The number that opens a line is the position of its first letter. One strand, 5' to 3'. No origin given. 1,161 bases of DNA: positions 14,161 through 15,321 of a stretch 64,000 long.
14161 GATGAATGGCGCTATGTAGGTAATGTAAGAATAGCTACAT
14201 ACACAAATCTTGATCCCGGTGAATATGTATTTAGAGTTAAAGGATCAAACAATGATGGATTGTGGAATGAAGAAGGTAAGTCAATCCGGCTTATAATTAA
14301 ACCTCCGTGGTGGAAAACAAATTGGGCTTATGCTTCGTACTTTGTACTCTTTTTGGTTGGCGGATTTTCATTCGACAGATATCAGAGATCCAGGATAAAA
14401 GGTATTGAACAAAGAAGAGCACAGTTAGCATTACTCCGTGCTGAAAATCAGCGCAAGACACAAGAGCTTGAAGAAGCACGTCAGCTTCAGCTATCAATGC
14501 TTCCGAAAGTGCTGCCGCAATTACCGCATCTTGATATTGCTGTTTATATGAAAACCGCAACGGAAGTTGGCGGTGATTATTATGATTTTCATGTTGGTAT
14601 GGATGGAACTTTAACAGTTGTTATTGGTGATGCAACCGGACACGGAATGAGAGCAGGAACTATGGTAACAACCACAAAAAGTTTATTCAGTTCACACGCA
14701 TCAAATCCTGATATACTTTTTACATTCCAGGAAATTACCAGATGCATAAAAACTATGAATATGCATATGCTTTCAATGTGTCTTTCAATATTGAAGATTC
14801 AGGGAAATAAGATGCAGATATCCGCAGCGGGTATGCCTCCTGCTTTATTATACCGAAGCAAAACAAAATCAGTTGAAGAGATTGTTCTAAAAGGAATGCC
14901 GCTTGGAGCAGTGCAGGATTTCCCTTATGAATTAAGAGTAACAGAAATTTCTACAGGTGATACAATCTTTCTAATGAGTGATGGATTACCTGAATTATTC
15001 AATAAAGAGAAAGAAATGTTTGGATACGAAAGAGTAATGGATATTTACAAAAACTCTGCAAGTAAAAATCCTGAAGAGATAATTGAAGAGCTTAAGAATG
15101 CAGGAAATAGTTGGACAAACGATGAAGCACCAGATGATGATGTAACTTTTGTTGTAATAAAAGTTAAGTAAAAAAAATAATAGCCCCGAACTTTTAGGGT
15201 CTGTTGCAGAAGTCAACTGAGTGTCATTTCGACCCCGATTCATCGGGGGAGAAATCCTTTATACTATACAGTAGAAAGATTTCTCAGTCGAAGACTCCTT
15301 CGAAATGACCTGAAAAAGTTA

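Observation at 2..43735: Eleven SpoIIE/PP2C phosphatase genes in one co-directional 43.7-kb array, bracketed by two STAS genes with no kinase or sigma factor in view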

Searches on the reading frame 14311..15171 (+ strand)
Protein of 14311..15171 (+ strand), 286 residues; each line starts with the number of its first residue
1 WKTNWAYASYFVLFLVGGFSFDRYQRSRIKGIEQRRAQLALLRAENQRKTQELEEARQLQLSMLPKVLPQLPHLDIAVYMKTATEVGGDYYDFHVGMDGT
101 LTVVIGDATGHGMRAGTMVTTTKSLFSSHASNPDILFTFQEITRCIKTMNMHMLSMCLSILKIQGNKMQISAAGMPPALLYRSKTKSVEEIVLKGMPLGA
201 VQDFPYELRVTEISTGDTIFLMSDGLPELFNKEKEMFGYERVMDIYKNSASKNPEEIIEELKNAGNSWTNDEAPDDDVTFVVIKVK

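Call 12: find_homologous_proteins(query=window:14311-15171:+, max_evalue=1e-10)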
Query window:14311-15171:+ (286 aa): 2984 proteins with E <= 1e-10 among 3701 candidates; the best 120 are listed.
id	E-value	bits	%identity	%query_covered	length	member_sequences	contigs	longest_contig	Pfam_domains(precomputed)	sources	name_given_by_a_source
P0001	1.0e-178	610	96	100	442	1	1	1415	PF07495.20,PF07228.18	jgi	jgi:serine phosphatase RsbU (regulator of sigma subunit)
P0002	6.0e-162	555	86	100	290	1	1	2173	PF07228.18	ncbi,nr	ncbi:MAG TPA: PP2C family protein-serine/threonine phosphatase, partial [Ignavibacteriaceae bacteriu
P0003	2.6e-159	547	90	95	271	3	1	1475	PF07228.18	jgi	jgi:serine phosphatase RsbU (regulator of sigma subunit)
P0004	5.8e-139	480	84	90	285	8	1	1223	PF07228.18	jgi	jgi:serine phosphatase RsbU (regulator of sigma subunit)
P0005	6.3e-139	480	86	86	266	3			PF07228.18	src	-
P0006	3.1e-136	471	74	96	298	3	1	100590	PF07228.18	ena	-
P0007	3.9e-131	454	81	87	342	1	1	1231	PF07228.18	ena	-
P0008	8.7e-128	443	86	78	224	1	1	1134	PF07228.18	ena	-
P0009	5.3e-123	428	72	93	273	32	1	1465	PF07228.18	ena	-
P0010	4.2e-121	421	70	96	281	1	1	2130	PF07228.18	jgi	jgi:serine phosphatase RsbU (regulator of sigma subunit)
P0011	7.3e-120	417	65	100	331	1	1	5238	PF07495.20,PF07228.18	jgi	jgi:serine phosphatase RsbU (regulator of sigma subunit)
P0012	2.0e-118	413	61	100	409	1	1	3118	PF07495.20,PF07228.18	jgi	jgi:serine phosphatase RsbU (regulator of sigma subunit)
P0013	4.9e-118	411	65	96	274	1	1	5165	PF07228.18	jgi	-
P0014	3.4e-117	409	65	100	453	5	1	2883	PF07495.20,PF07228.18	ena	-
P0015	2.0e-116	406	63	100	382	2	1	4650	PF07495.20,PF07228.18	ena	-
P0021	8.0e-115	401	69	87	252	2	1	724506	PF07228.18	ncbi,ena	-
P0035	1.2e-111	390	69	89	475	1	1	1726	PF07695.18,PF07228.18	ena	-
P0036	2.3e-111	389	67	89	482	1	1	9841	PF07695.18,PF07228.18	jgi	-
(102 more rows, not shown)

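Call 13: find_encoding_contigs(protein=P0006, flank=10000, max_places=2)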
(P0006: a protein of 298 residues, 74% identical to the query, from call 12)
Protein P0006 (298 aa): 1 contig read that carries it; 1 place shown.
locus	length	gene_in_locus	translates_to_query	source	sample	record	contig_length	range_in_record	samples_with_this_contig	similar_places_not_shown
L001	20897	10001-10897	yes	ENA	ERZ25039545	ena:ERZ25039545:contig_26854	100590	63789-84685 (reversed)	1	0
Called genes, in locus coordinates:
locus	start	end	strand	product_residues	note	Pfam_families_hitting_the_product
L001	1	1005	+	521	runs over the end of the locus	-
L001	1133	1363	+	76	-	PF07494:Reg_prop (weak)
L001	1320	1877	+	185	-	PF07494:Reg_prop (weak)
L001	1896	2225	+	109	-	PF07494:Reg_prop (weak)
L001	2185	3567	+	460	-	PF07494:Reg_prop (weak), PF07495:Y_Y_Y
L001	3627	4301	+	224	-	PF07228:SpoIIE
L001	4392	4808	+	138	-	PF13581:HATPase_c_2, PF02518:HATPase_c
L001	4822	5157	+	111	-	PF01740:STAS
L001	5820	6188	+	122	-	-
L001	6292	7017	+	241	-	PF07228:SpoIIE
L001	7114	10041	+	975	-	PF07494:Reg_prop (faint), PF07495:Y_Y_Y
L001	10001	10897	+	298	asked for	PF07228:SpoIIE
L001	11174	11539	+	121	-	PF00072:Response_reg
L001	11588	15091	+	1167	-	PF01590:GAF, PF13185:GAF_2, PF01590:GAF, PF13185:GAF_2, PF01590:GAF, PF13185:GAF_2, PF13492:GAF_3, PF02518:HATPase_c, +5 more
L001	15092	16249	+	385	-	PF00072:Response_reg, PF07228:SpoIIE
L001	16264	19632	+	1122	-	PF08450:SGL (faint), PF07494:Reg_prop (weak), PF16819:DUF5074 (faint), PF07495:Y_Y_Y, PF07228:SpoIIE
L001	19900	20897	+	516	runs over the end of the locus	PF07494:Reg_prop (faint), PF08450:SGL (faint)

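Call 14: find_encoding_contigs(protein=P0021, flank=10000, max_places=2)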
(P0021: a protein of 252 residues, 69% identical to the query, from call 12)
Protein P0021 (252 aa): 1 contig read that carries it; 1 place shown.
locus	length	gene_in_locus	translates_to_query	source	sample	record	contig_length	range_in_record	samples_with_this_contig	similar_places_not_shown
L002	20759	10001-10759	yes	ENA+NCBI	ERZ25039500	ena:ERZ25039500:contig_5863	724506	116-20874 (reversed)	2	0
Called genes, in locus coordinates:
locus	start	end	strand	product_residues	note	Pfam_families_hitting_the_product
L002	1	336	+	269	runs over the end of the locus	PF19578:DUF6090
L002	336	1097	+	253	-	PF19578:DUF6090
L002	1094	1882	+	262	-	PF19578:DUF6090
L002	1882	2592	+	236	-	PF19578:DUF6090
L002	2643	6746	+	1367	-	PF13474:SnoaL_3, PF07228:SpoIIE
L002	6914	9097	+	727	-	PF16819:DUF5074 (faint), PF07494:Reg_prop (faint), PF08450:SGL (faint)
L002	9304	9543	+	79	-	-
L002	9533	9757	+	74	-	-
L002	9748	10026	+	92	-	-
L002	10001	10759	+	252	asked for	PF07228:SpoIIE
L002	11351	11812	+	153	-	PF01797:Y1_Tnp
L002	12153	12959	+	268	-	PF07494:Reg_prop (faint)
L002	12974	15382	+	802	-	PF07494:Reg_prop (faint), PF07495:Y_Y_Y, PF07228:SpoIIE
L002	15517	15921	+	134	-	-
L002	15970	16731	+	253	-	-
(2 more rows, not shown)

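Call 21: find_related_loci(query=L001:4392-4805:+, collection=genome_contigs, flank=10000)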
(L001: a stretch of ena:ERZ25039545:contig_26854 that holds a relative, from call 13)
Query L001:4392-4805:+ (138 aa) in genome_contigs; peptide patterns used: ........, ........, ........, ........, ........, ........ (x = any residue, [..] = any of these).
203 stretches matched a pattern; 59 encode a relative of the query (tblastn E <= 1e-3); 59 distinct loci.
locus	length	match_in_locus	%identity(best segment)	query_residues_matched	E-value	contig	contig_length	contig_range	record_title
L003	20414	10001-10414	98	1-138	2e-86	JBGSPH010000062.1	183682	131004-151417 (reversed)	MAG: Ignavibacteriaceae bacterium isolate JTS-AC3 k141_3899939, whole genome shotgun sequence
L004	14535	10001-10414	98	1-138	4e-86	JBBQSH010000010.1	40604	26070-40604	MAG: Ignavibacteriales bacterium isolate Co_metawrap_1736 Cmw_1736_k141_11760998_length_40604_cov_19.9981, whole genome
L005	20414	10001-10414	96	1-138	2e-84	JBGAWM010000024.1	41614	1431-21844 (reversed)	MAG: Ignavibacteriaceae bacterium isolate MAG_AAO_AS.18 AAOAS-18_NODE_24_length_41614_cov_23.475215, whole genome shotgu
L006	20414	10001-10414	93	1-138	9e-81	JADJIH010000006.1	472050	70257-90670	MAG: Ignavibacteriales bacterium isolate Ega_18-Q3-R5-49_MAXAC.056 tig00000943-10-4714380, whole genome shotgun sequence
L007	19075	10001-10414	93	1-138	9e-81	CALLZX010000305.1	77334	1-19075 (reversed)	MAG TPA_asm: uncultured Ignavibacteriales bacterium isolate SRR2107213_bin.89_CONCOCT_v1.1_MAG genome assembly, contig:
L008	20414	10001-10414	88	1-138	1e-77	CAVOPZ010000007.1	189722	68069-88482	MAG: uncultured Ignavibacteriaceae bacterium isolate MFD00032.bin.2.47 genome assembly, contig: contig_12308, whole geno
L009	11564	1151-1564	87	1-138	2e-76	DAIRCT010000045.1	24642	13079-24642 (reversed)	MAG TPA_asm: Ignavibacteriaceae bacterium isolate CTOTU2299 NODE_936_length_24642_cov_8.841339, whole genome shotgun seq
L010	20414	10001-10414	85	1-138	1e-74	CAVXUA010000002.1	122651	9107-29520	MAG: uncultured Ignavibacteriales bacterium isolate MFD03804.bin.2.132 genome assembly, contig: contig_15199, whole geno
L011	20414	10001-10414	85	1-138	9e-74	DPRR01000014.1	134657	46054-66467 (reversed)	MAG TPA_asm: Ignavibacteriales bacterium isolate UBA8501 contig_25463, whole genome shotgun sequence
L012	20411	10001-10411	85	1-137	3e-73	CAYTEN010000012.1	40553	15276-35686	MAG TPA_asm: uncultured Ignavibacterium sp. isolate SRP185410_co2_309 genome assembly, contig: NODE_967_length_40553_cov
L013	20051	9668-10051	88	1-128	3e-73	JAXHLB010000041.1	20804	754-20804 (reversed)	MAG: Ignavibacteriaceae bacterium isolate Salar_de_Ascotan_sediment_MAG_ASE4 contig_2909_polypolish, whole genome shotgu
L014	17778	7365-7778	88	1-138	2e-72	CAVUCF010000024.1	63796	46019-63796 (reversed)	MAG: uncultured Ignavibacteriaceae bacterium isolate MFD02979.bin.1.207 genome assembly, contig: contig_42901, whole gen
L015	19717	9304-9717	82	1-138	2e-72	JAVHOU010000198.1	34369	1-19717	MAG: Ignavibacteriaceae bacterium isolate WB02no9_33_13 NODE_645_length_34369_cov_7.838812, whole genome shotgun sequenc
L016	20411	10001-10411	83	1-137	2e-72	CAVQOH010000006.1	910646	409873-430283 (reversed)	MAG: uncultured Ignavibacteriales bacterium isolate MFD09964.bin.1.236 genome assembly, contig: contig_9358, whole genom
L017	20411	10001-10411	83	1-137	6e-72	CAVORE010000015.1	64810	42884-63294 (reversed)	MAG: uncultured Ignavibacteriaceae bacterium isolate MFD09964.bin.2.250 genome assembly, contig: contig_41331, whole gen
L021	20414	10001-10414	80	1-138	3e-69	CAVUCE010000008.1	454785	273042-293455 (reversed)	MAG: uncultured Ignavibacteriales bacterium isolate MFD02923.bin.1.91 genome assembly, contig: contig_31011, whole genom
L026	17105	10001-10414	78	1-138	4e-68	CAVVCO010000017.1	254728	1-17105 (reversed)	MAG: uncultured Ignavibacteriales bacterium isolate MFD02416.bin.1.346 genome assembly, contig: contig_23912, whole geno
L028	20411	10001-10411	77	1-137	5e-68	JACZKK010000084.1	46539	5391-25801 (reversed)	MAG: Ignavibacteriaceae bacterium isolate MAG43 ignavibacteriales_1_contig_524030, whole genome shotgun sequence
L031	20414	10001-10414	75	1-138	1e-67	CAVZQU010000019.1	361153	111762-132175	MAG: uncultured Bacteroidetes bacterium isolate MFD05684.bin.1.278 genome assembly, contig: contig_66764, whole genome s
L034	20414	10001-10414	79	1-138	5e-64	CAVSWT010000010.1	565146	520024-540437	MAG: uncultured Ignavibacteriales bacterium isolate MFD05684.bin.1.223 genome assembly, contig: contig_20439, whole geno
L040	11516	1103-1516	71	1-138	9e-61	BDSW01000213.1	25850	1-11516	Bacterium BMS3Abin04 DNA, contig: NODE_16, whole genome shotgun sequence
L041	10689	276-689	71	1-138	2e-60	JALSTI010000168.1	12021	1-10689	MAG: Melioribacteraceae bacterium isolate 356-308_metabat2_scaf2bin.093 356-308_scaffold_3391_c1, whole genome shotgun s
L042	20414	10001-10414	70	1-138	2e-60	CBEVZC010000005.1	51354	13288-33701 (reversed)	MAG TPA_asm: uncultured bacterium isolate SRR13309658_binner23_Refined_7 genome assembly, contig: ERZ26778863.10, whole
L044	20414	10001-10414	69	1-138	4e-60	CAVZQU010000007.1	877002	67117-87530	MAG: uncultured Bacteroidetes bacterium isolate MFD05684.bin.1.278 genome assembly, contig: contig_25268, whole genome s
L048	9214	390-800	69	1-137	4e-59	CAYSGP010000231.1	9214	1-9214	MAG TPA_asm: uncultured Ignavibacteriaceae bacterium isolate binchicken_co216_180 genome assembly, contig: k141_3732659,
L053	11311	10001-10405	62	4-138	4e-54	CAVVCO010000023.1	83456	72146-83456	MAG: uncultured Ignavibacteriales bacterium isolate MFD02416.bin.1.346 genome assembly, contig: contig_41189, whole geno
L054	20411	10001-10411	61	1-137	9e-51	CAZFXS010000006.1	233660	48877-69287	MAG TPA_asm: uncultured Chlorobiaceae bacterium isolate SRP237561_co1_246 genome assembly, contig: NODE_49_length_233660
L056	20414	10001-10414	62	1-138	3e-50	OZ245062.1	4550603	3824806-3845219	MAG: Melioribacteraceae bacterium isolate c54bc8d3-2faf-4eab-afa4-792aa76a6a04 genome assembly, chromosome: 1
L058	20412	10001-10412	86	1-137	5e-62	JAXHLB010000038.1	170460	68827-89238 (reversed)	MAG: Ignavibacteriaceae bacterium isolate Salar_de_Ascotan_sediment_MAG_ASE4 contig_829_polypolish, whole genome shotgun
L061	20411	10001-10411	67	1-137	2e-57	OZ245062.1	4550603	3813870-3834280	MAG: Melioribacteraceae bacterium isolate c54bc8d3-2faf-4eab-afa4-792aa76a6a04 genome assembly, chromosome: 1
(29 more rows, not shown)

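Call 23: search_protein_families(library=pfam, proteins=[L003:1291-1788:+, L003:1785-6671:+, L003:6697-9909:+, L003:10001-10417:+, L003:10431-10766:+, L003:12703-16530:+], max_evalue=0.001)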
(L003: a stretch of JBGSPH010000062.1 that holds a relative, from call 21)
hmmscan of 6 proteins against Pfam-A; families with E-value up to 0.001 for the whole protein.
L003:1291-1788:+ (165 aa): 0 families

L003:1785-6671:+ (1628 aa): 6 families
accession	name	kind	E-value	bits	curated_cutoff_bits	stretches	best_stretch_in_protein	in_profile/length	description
PF13385.13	Laminin_G_3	-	6.8e-19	68.9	27.6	1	86-224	12-151/151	Concanavalin A-like lectin/glucanases superfamily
PF13229.12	Beta_helix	-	6.8e-12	45.7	25.9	1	420-553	1-132/158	Right handed beta helix region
PF18962.6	Por_Secre_tail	-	1.4e-10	41.8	27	1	1550-1625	2-74/75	Secretion system C-terminal sorting domain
PF00092.34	VWA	-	1.7e-06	28.8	23.8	1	900-1058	1-167/174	von Willebrand factor type A domain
PF13860.13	FlgD_ig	-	7.5e-05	23.1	27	0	1569-1614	24-74/79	FlgD Ig-like domain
PF13519.12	VWA_2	-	0.00012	23.1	27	1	901-1003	1-105/107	von Willebrand factor type A domain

L003:6697-9909:+ (1070 aa): 5 families
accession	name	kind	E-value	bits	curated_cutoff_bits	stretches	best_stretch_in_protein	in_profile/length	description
PF07494.17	Reg_prop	-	6.7e-65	207.1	20.4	8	434-457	1-24/24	Two component regulator propeller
PF07228.17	SpoIIE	-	1e-29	104.3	25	1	883-1069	3-191/192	Stage II sporulation protein E (SpoIIE)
PF07495.19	Y_Y_Y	-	8e-19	67.8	26.6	1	708-770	2-64/65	Y_Y_Y domain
PF23748.1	Beta-prop_LRRK2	-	2.2e-05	24.1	26.9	0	333-406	265-337/359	LRRK2 beta propeller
PF16819.11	DUF5074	-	3.6e-05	23.4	27.2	0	576-611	181-221/353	Domain of unknown function (DUF5074)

L003:10001-10417:+ (138 aa): 2 families
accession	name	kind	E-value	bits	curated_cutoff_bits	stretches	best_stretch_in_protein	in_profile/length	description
PF13581.12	HATPase_c_2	-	1.7e-20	73.7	27.4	1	23-135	13-127/127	Histidine kinase-like ATPase domain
PF02518.31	HATPase_c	-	1e-08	36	26.4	1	43-134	7-106/111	Histidine kinase-, DNA gyrase B-, and HSP90-like ATPase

L003:10431-10766:+ (111 aa): 1 family
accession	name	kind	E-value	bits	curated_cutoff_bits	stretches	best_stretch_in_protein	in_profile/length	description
PF01740.26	STAS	-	6.1e-11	42.5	22.6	1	32-108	27-106/106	STAS domain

L003:12703-16530:+ (1275 aa): 3 families
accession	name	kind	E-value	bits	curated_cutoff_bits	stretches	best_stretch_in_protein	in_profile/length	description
PF07494.17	Reg_prop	-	4.6e-39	127.9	20.4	1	723-745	2-24/24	Two component regulator propeller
PF07228.17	SpoIIE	-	8.2e-33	114.4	25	1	1087-1274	2-191/192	Stage II sporulation protein E (SpoIIE)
PF07495.19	Y_Y_Y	-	2.5e-16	59.8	26.6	1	903-965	2-65/65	Y_Y_Y domain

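Call 28: search_protein_families(library=pfam, proteins=[L054:289-861:+, L021:8049-8594:+, L040:9967-10461:+, L041:10162-10668:+, L048:4121-5293:+, L042:18663-19250:+, L054:13379-13954:+, L028:13723-14667:+, L034:4762-5709:+, L013:15652-16179:-], max_evalue=0.01)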
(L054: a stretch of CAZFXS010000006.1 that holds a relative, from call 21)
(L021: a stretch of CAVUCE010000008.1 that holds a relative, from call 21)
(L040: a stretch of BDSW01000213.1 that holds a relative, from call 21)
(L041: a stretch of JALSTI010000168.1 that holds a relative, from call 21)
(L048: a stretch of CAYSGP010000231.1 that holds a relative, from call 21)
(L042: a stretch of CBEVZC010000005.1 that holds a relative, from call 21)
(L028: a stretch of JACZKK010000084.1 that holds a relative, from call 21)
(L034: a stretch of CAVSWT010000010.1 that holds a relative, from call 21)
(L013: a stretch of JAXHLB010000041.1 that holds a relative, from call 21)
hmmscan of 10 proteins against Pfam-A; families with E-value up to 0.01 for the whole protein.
L054:289-861:+ (191 aa): 0 families

L021:8049-8594:+ (182 aa): 0 families

L040:9967-10461:+ (165 aa): 0 families

L041:10162-10668:+ (169 aa): 2 families
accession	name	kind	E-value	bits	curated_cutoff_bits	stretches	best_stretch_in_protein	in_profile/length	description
PF14534.12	DUF4440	-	7.6e-07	30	25.2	1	46-152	6-107/107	Domain of unknown function (DUF4440)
PF12680.13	SnoaL_2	-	4.8e-05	24.3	27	1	45-150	1-99/102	SnoaL-like domain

L048:4121-5293:+ (391 aa): 2 families
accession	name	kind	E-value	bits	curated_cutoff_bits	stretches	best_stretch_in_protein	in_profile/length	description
PF12833.13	HTH_18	-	5.4e-20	71.9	33.6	1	298-379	1-80/80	Helix-turn-helix domain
PF00165.29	HTH_AraC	-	1.2e-07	32.1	26.6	1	341-376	6-40/42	Bacterial regulatory helix-turn-helix proteins, AraC family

L042:18663-19250:+ (196 aa): 2 families
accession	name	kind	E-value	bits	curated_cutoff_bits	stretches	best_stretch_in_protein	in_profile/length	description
PF07366.18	SnoaL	-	1.3e-25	90.1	28.4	1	70-191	5-126/126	SnoaL-like polyketide cyclase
PF12680.13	SnoaL_2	-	1.4e-13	51.8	27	1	74-176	6-100/102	SnoaL-like domain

L054:13379-13954:+ (192 aa): 6 families
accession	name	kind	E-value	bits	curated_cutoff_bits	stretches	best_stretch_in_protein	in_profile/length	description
PF04542.20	Sigma70_r2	-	1.1e-15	57.6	24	1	40-104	2-68/71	Sigma-70 region 2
PF08281.18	Sigma70_r4_2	-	3.9e-14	52.5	25.7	1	132-184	2-54/54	Sigma-70, region 4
PF04545.22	Sigma70_r4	-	2.1e-07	30.8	24.1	1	137-185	1-49/50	Sigma-70, region 4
PF07638.17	Sigma70_ECF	-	9.4e-06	26.1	21.1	1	24-186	7-181/185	ECF sigma factor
PF25787.1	HTH_SB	-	7e-05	23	43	1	141-175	7-41/53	Sleeping Beauty transposase HTH domain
PF13384.12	HTH_23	-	0.00044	20.4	24.6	1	142-174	3-35/50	Homeodomain-like domain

L028:13723-14667:+ (315 aa): 1 family
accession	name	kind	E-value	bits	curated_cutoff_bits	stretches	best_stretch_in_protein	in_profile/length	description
PF00892.27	EamA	-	1.2e-33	116.7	28.2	2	167-302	2-133/135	EamA-like transporter family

L034:4762-5709:+ (316 aa): 1 family
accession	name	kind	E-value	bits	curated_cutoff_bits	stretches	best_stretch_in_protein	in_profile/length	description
PF00291.31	PALP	-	6.2e-17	62.3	35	1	24-297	14-295/295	Pyridoxal-phosphate dependent enzyme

L013:15652-16179:- (176 aa): 4 families
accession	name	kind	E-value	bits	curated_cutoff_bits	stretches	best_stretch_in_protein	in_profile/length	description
PF12867.12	DinB_2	-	7.3e-17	62.5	24.8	1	38-158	2-127/128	DinB superfamily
PF05163.17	DinB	-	1.8e-16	61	23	1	31-172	5-151/165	DinB family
PF07609.16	DUF1572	-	2.5e-06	27.8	23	1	41-165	17-148/163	Protein of unknown function (DUF1572)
PF04978.18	MST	-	0.0058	17.5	27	0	49-158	17-139/149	Mycothiol-S-transferase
